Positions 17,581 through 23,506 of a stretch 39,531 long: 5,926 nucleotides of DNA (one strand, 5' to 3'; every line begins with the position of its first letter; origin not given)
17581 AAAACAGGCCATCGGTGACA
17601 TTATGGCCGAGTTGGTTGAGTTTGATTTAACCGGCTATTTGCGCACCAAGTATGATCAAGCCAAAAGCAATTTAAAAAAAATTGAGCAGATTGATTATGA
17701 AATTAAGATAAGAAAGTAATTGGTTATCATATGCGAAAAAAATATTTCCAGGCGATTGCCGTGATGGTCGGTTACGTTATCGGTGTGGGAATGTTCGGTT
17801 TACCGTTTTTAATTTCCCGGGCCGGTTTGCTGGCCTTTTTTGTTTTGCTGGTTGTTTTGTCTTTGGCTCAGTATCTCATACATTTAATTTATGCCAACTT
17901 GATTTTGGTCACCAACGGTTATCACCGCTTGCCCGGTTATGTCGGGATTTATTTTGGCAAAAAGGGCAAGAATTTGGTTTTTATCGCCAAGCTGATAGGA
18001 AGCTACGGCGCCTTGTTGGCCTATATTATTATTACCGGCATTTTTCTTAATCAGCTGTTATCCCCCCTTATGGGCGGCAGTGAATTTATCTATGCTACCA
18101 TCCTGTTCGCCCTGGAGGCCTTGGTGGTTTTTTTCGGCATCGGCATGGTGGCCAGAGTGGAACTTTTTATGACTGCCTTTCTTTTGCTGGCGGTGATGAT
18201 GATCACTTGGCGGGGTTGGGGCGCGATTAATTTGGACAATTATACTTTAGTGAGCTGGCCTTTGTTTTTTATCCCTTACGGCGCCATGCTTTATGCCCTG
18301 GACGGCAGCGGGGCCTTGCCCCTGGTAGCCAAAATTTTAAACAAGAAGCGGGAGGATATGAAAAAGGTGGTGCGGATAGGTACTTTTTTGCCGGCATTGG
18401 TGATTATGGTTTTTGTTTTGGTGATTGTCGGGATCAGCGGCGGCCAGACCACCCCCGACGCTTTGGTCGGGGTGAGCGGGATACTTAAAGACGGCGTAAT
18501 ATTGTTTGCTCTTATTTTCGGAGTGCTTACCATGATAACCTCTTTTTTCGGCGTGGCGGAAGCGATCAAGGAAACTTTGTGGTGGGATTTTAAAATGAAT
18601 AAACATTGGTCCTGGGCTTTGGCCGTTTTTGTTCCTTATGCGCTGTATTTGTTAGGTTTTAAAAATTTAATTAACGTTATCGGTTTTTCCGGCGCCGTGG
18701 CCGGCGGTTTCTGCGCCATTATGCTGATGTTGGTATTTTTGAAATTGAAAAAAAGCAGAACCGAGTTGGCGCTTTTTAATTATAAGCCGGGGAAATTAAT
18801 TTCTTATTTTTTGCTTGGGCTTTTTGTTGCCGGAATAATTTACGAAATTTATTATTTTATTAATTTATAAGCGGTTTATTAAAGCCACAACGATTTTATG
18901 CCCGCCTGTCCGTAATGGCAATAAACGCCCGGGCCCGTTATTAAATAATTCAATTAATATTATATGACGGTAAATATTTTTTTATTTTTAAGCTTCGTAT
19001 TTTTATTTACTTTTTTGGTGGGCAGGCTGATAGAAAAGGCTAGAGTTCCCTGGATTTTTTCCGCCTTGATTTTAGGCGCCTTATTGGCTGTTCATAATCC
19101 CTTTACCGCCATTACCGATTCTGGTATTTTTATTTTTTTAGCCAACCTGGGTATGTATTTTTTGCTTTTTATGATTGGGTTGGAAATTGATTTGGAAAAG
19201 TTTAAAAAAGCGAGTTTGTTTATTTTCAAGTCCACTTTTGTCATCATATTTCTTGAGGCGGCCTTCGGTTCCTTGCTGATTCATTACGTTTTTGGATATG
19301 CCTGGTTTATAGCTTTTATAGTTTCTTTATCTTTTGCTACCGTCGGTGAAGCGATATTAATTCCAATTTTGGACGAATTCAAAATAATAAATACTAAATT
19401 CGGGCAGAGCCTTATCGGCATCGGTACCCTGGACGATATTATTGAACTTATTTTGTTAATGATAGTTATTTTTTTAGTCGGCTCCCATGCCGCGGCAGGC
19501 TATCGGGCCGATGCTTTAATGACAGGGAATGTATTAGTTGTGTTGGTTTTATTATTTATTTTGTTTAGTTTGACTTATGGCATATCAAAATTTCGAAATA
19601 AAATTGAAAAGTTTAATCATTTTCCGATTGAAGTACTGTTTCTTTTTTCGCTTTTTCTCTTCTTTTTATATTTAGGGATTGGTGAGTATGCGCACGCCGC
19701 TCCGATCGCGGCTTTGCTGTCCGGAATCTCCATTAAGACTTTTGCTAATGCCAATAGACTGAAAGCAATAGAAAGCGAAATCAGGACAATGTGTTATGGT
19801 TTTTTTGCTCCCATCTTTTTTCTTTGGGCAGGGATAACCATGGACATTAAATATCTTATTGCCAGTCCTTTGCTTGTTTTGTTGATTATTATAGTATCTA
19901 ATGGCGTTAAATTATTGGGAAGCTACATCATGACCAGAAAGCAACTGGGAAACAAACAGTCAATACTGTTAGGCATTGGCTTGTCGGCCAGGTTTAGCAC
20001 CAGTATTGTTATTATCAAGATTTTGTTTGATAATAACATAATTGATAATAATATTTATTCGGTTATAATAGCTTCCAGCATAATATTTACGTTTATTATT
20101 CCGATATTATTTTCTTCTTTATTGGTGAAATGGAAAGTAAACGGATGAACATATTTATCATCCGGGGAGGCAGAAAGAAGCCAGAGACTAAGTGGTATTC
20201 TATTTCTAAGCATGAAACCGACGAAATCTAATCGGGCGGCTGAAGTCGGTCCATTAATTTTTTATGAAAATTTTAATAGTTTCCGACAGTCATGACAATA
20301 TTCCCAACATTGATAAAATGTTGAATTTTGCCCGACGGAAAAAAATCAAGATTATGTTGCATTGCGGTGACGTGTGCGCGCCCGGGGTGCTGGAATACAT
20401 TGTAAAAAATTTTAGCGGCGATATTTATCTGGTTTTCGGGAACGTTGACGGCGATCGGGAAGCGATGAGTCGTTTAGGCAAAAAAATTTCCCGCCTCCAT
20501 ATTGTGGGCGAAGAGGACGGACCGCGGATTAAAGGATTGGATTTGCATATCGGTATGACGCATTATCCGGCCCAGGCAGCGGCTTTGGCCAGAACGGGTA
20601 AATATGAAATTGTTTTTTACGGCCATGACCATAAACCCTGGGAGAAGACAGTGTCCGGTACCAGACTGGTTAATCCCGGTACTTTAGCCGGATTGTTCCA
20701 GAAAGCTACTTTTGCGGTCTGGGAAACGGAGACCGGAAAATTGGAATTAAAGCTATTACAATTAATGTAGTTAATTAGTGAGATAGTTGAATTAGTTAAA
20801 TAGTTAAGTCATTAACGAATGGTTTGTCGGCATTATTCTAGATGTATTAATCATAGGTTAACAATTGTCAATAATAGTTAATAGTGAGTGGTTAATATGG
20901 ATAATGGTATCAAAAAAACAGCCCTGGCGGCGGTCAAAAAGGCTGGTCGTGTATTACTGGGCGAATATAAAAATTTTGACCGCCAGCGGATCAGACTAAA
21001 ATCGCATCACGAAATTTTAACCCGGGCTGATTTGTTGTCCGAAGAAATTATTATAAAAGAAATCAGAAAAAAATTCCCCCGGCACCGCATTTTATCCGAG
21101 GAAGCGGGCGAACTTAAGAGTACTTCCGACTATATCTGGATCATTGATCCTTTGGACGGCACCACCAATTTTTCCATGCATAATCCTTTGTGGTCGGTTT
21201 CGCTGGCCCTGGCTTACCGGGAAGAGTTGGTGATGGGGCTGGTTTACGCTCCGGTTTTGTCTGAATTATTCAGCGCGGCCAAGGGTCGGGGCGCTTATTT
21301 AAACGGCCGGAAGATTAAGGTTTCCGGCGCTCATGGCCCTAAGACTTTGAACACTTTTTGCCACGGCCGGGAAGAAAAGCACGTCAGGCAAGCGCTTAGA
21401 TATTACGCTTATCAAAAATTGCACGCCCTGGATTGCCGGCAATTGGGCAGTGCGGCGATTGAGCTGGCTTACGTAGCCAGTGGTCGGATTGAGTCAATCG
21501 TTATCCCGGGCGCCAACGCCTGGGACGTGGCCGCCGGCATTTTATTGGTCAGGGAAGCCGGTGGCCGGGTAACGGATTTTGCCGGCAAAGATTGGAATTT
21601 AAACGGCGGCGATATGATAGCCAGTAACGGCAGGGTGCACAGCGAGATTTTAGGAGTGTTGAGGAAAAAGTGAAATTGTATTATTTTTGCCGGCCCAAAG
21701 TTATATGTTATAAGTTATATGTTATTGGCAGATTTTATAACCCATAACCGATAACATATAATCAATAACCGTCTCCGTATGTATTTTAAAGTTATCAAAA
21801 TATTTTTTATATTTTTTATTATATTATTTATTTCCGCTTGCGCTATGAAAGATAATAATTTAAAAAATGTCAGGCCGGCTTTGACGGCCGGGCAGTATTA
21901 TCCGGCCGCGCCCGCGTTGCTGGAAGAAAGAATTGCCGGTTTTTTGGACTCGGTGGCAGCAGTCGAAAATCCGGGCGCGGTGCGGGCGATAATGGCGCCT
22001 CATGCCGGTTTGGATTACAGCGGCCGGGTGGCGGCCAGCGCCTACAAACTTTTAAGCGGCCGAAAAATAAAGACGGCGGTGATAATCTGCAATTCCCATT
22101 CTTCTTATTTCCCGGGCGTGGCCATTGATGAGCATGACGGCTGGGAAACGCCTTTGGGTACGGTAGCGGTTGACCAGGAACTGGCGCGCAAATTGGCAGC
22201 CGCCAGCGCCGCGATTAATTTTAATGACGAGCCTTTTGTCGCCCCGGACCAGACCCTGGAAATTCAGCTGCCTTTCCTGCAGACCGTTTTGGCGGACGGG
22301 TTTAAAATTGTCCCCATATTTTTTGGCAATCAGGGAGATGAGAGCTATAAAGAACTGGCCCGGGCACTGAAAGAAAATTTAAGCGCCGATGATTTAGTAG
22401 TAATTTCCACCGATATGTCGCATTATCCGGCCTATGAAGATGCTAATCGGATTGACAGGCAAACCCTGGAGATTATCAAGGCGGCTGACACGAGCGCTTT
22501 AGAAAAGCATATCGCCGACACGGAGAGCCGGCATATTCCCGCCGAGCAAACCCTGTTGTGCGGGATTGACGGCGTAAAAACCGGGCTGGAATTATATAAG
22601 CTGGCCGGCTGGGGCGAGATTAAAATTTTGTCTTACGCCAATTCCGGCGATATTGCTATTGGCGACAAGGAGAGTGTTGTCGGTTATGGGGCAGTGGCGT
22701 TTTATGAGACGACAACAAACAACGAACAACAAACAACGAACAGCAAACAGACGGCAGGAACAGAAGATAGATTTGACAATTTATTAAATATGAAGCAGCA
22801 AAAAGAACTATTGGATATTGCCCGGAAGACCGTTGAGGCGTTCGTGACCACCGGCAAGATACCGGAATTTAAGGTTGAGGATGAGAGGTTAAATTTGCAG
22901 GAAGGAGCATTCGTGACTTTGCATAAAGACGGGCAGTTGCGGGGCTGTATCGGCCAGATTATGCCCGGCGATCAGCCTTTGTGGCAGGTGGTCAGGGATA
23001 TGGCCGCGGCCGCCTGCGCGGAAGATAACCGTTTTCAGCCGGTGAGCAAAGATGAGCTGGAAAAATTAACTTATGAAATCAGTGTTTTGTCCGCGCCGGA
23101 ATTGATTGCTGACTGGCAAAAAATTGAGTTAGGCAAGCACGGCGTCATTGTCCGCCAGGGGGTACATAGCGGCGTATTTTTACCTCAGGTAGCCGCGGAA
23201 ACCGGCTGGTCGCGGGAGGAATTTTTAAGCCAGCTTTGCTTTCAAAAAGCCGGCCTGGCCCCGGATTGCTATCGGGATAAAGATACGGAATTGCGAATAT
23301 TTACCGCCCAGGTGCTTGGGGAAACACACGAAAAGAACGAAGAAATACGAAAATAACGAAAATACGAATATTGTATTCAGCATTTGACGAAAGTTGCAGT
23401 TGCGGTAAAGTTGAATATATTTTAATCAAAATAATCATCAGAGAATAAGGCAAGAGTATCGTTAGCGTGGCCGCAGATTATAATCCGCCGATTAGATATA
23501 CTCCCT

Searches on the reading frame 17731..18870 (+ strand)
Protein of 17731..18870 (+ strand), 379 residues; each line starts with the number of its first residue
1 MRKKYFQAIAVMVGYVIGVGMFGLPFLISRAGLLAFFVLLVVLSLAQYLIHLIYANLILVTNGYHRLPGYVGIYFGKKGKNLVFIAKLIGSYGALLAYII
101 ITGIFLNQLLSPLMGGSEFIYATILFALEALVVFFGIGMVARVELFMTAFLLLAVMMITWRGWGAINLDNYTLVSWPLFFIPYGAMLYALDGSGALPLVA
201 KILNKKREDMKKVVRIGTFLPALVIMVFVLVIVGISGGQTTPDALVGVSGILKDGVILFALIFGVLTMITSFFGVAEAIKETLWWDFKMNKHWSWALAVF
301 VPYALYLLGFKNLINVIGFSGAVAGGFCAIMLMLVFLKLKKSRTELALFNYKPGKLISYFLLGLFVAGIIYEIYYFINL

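Call 100: search_protein_families(library=pfam, proteins=[window:17731-18870:+], max_evalue=0.00001)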
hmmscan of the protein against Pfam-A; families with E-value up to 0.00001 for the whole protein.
window:17731-18870:+ (379 aa): 1 family
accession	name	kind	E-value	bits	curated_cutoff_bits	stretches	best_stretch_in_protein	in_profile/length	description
PF03222.19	Trp_Tyr_perm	-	3.4e-16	59.8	22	1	2-370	2-391/393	Tryptophan/tyrosine permease family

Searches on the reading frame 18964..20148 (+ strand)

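Call 100: search_protein_families(library=pfam, proteins=[window:18964-20148:+], max_evalue=0.00001)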
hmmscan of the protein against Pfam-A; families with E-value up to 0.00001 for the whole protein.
window:18964-20148:+ (394 aa): 1 family
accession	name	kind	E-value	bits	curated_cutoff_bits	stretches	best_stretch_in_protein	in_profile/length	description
PF00999.27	Na_H_Exchanger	-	1.2e-37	130.1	26.2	1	15-388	3-374/375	Sodium/hydrogen exchanger, transmembrane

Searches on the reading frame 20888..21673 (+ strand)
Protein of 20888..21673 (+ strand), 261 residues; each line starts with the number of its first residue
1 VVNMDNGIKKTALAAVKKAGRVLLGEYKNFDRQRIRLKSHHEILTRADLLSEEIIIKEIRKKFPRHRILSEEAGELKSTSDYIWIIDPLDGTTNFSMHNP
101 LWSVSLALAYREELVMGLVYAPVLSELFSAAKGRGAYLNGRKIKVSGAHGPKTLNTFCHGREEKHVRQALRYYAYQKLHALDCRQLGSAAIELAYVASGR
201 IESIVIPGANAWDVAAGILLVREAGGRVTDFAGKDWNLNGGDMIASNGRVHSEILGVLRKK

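Call 100: search_protein_families(library=pfam, proteins=[window:20888-21673:+], max_evalue=0.00001)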
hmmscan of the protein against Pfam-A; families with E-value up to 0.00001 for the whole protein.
window:20888-21673:+ (261 aa): 1 family
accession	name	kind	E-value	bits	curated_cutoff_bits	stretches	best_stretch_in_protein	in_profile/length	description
PF00459.30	Inositol_P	-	2.2e-65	221.3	27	1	9-255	6-263/271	Inositol monophosphatase family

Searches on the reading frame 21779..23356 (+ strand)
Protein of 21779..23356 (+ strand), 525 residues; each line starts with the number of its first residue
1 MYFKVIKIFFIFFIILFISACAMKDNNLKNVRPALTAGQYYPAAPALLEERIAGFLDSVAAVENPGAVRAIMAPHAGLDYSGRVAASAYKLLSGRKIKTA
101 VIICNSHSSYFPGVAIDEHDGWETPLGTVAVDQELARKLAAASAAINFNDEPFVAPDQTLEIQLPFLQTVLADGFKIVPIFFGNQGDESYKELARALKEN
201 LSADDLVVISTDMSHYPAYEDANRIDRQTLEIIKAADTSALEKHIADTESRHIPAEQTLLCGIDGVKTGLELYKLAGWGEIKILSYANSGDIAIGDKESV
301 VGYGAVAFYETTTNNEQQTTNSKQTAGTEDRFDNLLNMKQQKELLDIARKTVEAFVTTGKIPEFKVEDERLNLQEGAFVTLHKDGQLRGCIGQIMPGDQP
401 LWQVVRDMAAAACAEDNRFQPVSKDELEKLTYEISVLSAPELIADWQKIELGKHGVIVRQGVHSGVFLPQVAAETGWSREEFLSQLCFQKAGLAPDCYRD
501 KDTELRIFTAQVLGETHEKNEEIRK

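Call 10: search_protein_families(library=pfam, proteins=[window:21779-23356:+], max_evalue=1)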
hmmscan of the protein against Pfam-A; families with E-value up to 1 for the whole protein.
window:21779-23356:+ (525 aa): 3 families
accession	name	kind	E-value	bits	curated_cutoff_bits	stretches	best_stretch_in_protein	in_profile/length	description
PF01871.22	AMMECR1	-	3.6e-54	183.2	25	1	346-512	2-167/168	AMMECR1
PF01875.22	Memo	-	2.2e-53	181.7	27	1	36-305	4-267/269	Memo-like protein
PF12728.13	HTH_17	-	0.23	12.2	27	1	343-366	9-32/51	Helix-turn-helix domain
